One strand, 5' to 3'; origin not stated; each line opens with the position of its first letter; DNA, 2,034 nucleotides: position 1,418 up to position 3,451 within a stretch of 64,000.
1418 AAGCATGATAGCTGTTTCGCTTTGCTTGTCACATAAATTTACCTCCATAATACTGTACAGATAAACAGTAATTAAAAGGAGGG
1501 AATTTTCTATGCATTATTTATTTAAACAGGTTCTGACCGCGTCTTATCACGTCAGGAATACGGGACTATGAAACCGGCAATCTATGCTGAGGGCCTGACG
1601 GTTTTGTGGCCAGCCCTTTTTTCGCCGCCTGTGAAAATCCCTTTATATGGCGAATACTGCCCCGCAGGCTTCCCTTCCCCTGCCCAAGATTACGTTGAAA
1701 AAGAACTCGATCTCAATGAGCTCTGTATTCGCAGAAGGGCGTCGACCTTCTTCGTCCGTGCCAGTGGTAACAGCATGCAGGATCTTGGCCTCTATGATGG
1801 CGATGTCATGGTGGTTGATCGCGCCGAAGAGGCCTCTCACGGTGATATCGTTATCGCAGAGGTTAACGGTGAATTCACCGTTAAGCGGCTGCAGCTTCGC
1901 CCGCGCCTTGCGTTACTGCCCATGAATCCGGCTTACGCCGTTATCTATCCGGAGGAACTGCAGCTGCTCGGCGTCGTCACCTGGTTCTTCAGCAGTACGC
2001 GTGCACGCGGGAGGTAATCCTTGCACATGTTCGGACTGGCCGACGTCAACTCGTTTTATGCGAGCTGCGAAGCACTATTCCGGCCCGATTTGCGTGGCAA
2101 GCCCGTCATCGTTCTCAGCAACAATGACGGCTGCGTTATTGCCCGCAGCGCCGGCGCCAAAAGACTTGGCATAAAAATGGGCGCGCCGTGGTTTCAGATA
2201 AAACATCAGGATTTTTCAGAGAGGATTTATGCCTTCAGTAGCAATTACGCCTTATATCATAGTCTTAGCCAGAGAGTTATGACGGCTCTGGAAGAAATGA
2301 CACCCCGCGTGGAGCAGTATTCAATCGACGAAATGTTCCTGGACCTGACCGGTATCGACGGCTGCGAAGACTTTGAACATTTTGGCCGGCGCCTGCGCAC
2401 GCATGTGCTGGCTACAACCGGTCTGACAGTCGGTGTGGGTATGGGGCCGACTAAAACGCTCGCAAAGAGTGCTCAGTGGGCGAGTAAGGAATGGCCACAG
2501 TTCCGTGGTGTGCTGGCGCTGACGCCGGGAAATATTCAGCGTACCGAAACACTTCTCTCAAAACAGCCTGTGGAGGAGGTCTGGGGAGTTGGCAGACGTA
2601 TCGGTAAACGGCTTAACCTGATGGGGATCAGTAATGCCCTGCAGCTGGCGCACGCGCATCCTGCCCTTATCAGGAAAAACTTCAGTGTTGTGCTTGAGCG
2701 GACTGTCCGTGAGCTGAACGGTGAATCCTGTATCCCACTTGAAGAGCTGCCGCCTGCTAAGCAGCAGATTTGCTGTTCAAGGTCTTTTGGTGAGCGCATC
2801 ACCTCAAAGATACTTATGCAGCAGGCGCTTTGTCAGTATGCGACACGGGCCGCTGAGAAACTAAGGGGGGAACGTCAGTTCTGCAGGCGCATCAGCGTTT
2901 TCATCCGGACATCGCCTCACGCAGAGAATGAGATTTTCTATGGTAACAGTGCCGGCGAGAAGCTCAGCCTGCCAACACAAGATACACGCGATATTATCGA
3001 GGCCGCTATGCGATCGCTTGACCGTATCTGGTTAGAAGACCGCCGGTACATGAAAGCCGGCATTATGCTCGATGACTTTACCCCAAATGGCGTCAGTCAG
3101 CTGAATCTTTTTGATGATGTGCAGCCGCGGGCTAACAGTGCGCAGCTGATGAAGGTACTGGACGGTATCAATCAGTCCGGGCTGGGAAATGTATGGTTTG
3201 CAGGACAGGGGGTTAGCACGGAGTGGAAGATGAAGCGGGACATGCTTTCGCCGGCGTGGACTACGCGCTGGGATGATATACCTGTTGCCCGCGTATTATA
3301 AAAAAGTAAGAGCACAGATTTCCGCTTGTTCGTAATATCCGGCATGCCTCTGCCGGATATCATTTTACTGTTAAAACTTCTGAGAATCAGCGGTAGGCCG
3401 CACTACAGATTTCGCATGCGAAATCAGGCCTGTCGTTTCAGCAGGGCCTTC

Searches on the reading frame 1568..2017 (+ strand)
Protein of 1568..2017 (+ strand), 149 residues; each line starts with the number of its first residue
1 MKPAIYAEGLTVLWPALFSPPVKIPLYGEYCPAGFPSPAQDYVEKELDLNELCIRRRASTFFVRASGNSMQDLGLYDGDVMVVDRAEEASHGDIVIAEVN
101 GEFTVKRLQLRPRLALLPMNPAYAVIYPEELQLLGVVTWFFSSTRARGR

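Call 52: search_protein_families(library=pfam, proteins=[window:1568-2017:+], max_evalue=0.001)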
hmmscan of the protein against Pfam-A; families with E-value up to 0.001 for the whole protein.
window:1568-2017:+ (149 aa): 1 family
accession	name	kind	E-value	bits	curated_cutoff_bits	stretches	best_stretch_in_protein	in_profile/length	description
PF00717.28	Peptidase_S24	-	1.8e-25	89.3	23.3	1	25-137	1-115/116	Peptidase S24-like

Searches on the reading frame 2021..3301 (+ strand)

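Call 52: search_protein_families(library=pfam, proteins=[window:2021-3301:+], max_evalue=0.001)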
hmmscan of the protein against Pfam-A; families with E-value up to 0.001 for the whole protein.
window:2021-3301:+ (426 aa): 4 families
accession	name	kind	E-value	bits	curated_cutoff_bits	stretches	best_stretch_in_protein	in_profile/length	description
PF00817.25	IMS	-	8.3e-38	130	23.2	1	8-151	2-146/148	impB/mucB/samB family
PF11799.13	IMS_C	-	1.2e-24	87.3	20.7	1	247-363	1-109/109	impB/mucB/samB family C-terminal domain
PF13438.11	DUF4113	-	5e-20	71.7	24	1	375-423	2-51/51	Domain of unknown function (DUF4113)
PF11798.14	IMS_HHH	-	9.3e-06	26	24.4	1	176-203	5-32/32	IMS family HHH motif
